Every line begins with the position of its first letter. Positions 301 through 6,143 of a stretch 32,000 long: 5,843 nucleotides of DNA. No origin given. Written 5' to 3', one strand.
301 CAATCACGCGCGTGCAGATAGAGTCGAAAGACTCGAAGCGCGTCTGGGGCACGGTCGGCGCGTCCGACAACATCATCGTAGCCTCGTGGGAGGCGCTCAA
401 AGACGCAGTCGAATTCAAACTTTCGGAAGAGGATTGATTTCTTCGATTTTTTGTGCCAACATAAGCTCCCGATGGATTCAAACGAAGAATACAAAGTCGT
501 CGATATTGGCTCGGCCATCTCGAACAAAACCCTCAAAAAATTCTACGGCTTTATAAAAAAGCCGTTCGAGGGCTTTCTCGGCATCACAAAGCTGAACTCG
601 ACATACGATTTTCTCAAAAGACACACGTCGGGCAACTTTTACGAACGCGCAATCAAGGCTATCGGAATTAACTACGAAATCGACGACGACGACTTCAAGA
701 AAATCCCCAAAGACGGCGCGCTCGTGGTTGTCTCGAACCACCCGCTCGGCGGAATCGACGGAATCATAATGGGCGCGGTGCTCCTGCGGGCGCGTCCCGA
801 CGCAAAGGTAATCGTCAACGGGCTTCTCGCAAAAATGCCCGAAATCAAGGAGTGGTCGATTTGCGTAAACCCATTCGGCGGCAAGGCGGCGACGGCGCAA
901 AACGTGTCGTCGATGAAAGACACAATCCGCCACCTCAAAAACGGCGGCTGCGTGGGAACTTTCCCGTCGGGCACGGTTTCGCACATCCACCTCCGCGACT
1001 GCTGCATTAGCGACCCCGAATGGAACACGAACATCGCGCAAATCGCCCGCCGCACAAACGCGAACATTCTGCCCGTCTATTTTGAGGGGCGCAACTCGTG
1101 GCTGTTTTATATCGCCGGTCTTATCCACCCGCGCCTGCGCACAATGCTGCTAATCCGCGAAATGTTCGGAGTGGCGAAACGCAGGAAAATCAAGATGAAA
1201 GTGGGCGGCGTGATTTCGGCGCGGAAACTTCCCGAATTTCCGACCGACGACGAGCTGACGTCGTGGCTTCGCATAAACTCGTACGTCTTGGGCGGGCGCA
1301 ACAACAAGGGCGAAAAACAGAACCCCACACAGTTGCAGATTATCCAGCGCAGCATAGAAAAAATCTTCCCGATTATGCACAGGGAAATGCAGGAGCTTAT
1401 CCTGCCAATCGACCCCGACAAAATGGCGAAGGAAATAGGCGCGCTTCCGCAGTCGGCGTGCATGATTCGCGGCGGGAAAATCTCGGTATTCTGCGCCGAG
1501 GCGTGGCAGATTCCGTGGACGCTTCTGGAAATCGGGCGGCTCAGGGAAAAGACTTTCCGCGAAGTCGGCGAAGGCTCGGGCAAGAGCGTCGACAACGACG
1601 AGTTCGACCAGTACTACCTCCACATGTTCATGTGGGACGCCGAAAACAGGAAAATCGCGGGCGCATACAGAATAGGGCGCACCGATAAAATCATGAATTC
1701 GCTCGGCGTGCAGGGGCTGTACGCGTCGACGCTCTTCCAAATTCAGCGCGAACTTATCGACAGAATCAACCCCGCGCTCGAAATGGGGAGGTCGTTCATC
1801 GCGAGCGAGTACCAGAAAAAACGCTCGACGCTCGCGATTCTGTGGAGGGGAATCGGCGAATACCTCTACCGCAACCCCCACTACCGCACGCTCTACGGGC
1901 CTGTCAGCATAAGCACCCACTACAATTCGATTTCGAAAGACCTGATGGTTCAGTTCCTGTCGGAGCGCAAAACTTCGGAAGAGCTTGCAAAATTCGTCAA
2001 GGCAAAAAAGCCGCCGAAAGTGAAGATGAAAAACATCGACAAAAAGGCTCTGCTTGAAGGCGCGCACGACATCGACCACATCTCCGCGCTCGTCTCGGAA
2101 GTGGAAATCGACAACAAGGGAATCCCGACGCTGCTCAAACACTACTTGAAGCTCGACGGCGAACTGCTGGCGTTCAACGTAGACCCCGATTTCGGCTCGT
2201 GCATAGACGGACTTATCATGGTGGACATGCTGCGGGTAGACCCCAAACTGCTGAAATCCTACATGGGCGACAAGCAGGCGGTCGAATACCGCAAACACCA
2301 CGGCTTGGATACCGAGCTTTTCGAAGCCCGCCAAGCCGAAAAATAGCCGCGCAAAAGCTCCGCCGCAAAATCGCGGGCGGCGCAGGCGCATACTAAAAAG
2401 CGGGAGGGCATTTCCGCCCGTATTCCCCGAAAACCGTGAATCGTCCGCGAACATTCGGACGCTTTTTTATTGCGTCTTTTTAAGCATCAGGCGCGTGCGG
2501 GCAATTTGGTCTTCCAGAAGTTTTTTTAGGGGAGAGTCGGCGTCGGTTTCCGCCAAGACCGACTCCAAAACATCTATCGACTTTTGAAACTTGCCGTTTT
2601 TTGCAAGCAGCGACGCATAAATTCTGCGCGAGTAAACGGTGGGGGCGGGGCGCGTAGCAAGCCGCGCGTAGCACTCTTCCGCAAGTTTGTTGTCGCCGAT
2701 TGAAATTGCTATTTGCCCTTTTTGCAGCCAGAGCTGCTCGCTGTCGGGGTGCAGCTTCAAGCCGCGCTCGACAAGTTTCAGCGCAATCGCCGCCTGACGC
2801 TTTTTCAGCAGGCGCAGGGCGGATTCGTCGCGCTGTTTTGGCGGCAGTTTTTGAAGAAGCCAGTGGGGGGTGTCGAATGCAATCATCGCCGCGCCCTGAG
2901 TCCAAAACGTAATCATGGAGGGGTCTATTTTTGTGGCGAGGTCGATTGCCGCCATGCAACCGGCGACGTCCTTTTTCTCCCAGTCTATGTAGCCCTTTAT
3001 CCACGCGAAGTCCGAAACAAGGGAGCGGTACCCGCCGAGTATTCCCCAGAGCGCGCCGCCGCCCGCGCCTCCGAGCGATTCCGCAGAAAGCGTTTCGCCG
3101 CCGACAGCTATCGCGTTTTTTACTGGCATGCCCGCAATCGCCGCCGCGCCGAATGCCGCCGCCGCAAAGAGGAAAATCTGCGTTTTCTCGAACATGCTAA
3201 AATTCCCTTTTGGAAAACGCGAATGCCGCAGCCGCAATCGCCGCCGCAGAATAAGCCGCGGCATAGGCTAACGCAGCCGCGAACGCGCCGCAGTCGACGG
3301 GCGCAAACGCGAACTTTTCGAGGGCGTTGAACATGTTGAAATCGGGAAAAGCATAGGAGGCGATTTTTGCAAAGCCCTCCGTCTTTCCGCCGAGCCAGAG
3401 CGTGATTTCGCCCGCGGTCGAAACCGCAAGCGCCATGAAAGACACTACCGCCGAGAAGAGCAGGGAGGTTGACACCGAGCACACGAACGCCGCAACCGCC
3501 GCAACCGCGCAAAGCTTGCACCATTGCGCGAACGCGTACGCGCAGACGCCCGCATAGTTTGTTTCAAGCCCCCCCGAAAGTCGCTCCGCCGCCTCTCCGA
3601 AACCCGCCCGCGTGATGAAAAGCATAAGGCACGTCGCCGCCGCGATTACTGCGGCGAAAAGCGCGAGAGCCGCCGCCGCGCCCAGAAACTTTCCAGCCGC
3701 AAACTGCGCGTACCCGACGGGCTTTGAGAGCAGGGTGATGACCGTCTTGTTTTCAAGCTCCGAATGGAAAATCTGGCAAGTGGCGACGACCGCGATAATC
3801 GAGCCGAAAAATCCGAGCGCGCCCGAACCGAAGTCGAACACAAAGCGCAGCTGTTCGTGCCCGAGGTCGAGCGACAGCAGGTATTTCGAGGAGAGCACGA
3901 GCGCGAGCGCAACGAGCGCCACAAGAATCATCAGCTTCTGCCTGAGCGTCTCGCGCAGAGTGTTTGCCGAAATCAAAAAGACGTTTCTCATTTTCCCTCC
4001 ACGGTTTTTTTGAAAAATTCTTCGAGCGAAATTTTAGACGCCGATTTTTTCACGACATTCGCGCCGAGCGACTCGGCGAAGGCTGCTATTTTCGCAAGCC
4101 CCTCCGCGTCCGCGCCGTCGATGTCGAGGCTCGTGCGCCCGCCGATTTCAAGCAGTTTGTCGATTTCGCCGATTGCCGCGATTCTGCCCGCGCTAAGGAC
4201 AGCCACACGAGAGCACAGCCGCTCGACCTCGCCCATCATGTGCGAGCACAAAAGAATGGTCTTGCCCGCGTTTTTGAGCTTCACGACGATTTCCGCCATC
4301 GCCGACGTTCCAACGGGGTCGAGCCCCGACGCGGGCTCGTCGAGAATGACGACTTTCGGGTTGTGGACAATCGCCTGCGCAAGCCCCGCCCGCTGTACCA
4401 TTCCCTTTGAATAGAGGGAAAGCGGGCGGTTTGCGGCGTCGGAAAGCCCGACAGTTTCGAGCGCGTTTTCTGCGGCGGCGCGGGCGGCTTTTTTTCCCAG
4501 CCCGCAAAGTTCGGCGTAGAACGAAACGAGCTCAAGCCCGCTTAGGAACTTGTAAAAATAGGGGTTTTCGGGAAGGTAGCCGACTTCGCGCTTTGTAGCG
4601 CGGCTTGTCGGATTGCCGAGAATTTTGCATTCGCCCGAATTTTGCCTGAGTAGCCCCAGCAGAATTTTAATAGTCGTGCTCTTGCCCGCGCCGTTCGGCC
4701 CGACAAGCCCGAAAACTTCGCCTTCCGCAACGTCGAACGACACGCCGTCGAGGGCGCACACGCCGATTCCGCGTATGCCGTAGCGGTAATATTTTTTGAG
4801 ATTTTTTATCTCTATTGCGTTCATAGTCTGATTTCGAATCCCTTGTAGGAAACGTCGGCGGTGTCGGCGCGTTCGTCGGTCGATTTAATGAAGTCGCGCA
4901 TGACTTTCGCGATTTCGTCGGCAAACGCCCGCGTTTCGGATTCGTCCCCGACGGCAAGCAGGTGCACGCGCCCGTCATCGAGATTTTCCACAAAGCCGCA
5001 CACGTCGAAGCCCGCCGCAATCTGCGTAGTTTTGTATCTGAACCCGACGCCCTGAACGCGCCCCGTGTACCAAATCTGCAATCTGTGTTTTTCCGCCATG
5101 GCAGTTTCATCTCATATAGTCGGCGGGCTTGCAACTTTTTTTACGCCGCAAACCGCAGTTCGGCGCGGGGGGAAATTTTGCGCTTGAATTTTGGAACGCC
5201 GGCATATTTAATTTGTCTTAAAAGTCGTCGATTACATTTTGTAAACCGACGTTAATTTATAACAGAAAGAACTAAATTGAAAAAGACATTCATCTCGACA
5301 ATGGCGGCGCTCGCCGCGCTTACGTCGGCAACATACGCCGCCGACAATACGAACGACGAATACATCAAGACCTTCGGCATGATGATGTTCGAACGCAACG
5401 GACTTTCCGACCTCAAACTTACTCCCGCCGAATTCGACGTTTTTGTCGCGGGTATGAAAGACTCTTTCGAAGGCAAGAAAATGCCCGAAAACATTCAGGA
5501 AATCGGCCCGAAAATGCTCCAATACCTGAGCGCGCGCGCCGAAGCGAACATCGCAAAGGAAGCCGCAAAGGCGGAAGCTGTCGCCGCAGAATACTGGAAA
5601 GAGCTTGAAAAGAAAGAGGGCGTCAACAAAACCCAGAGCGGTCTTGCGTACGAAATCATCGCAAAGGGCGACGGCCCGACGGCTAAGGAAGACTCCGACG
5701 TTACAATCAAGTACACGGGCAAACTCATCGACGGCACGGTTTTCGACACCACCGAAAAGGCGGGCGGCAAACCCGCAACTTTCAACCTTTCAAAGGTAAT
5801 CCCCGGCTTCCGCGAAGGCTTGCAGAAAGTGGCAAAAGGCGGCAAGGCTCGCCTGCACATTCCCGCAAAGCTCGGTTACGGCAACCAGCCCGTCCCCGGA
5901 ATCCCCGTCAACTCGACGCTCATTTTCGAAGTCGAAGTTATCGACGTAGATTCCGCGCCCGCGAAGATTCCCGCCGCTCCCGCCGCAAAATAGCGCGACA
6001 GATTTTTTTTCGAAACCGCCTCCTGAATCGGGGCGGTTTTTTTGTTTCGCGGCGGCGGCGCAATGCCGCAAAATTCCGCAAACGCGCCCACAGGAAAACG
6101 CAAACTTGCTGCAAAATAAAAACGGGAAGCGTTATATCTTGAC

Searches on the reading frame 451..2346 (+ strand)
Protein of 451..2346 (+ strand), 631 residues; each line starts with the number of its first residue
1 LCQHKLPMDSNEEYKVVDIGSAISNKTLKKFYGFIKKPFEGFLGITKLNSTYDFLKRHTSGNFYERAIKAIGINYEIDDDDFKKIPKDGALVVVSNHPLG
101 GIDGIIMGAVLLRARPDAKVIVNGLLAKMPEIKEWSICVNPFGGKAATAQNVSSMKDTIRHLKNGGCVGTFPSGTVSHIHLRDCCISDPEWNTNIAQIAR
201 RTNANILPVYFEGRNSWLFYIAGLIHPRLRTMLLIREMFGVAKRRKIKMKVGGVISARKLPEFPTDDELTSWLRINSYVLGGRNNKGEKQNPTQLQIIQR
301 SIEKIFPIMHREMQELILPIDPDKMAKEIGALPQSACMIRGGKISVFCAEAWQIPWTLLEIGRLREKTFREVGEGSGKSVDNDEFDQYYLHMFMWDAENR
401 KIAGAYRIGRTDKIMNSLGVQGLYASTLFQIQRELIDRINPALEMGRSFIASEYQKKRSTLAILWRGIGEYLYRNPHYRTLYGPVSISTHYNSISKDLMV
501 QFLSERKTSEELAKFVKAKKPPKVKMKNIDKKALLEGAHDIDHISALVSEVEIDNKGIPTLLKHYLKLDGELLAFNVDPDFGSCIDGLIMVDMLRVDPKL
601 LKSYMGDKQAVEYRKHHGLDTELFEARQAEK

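Call 19: search_protein_families(library=pfam, proteins=[window:451-2346:+], max_evalue=0.001)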
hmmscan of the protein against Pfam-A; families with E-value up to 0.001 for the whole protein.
window:451-2346:+ (631 aa): 3 families
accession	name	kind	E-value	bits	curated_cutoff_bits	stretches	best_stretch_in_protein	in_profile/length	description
PF13444.12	Acetyltransf_5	-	4.3e-23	82.4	22.4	1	364-464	1-101/102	Acetyltransferase (GNAT) domain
PF19576.4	Acyltransf_2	-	6.8e-17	61.7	27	1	65-262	48-241/266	Acyltransferase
PF01553.26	Acyltransferase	-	2.3e-07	31.1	23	1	83-211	8-131/132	Acyltransferase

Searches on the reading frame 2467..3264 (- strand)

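Call 18: search_protein_families(library=pfam, proteins=[window:2467-3264:-], max_evalue=0.001)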
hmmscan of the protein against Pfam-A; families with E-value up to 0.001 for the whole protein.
window:2467-3264:- (265 aa): 6 families
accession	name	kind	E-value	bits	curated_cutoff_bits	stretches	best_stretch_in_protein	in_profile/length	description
PF13428.12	TPR_14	-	9.5e-09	35.5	23.5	0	149-185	8-44/44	Tetratricopeptide repeat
PF13432.12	TPR_16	-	2.9e-07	31.2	32.7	0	149-207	4-61/65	Tetratricopeptide repeat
PF13181.12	TPR_8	-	4.9e-06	26.7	25.7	0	177-201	2-26/34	Tetratricopeptide repeat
PF13371.12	TPR_9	-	5.9e-06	26.6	35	0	151-201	4-54/73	Tetratricopeptide repeat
PF14559.12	TPR_19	-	3.5e-05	24.5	25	0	152-203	1-52/68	Tetratricopeptide repeat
PF07719.23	TPR_2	-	0.00012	22.4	27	0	178-202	3-27/34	Tetratricopeptide repeat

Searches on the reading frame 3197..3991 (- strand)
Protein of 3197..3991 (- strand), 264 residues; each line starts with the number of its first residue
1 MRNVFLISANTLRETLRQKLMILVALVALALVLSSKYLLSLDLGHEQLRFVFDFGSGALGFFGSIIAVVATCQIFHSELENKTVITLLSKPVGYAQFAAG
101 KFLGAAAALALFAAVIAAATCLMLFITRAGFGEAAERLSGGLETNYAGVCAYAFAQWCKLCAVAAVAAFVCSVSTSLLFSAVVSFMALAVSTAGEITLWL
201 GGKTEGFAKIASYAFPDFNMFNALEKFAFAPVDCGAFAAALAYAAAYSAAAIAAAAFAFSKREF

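Call 18: search_protein_families(library=pfam, proteins=[window:3197-3991:-], max_evalue=0.001)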
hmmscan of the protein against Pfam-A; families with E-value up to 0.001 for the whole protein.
window:3197-3991:- (264 aa): 2 families
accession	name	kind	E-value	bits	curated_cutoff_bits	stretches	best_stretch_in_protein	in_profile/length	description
PF12679.13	ABC2_membrane_2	-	9.5e-06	25.5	27.2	1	25-262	26-281/283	ABC-2 family transporter protein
PF12730.13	ABC2_membrane_4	-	6.6e-05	23.4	27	1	17-184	11-172/179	ABC-2 family transporter protein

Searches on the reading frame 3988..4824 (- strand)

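Call 18: search_protein_families(library=pfam, proteins=[window:3988-4824:-], max_evalue=0.001)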
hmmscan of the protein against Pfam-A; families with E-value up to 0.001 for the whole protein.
window:3988-4824:- (278 aa): 3 families
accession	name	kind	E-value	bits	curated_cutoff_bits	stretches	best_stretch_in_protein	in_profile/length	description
PF00005.33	ABC_tran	-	2.4e-30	106.3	25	1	25-165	1-136/137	ABC transporter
PF13304.12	AAA_21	-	1.9e-11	45.1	27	2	123-195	223-298/304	AAA domain, putative AbiEii toxin, Type IV TA system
PF13604.12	AAA_30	-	0.00026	21.2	27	0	36-193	19-122/191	AAA domain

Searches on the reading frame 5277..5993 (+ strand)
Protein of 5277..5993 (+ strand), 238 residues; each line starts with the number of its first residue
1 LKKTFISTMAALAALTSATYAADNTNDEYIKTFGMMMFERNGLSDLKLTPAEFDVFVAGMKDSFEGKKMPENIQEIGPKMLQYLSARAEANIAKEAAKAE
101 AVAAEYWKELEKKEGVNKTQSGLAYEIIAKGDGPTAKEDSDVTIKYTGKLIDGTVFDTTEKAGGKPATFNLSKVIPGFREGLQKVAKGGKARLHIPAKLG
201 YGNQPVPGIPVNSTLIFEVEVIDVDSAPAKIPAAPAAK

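Call 18: search_protein_families(library=pfam, proteins=[window:5277-5993:+], max_evalue=0.001)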
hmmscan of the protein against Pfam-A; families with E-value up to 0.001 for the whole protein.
window:5277-5993:+ (238 aa): 2 families
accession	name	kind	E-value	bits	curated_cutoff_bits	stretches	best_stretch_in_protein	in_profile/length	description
PF00254.34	FKBP_C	-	3.1e-25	88.8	21.1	1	135-222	3-94/94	FKBP-type peptidyl-prolyl cis-trans isomerase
PF01346.23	FKBP_N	-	3.6e-12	47.4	22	1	33-127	8-97/97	Domain amino terminal to FKBP-type peptidyl-prolyl isomerase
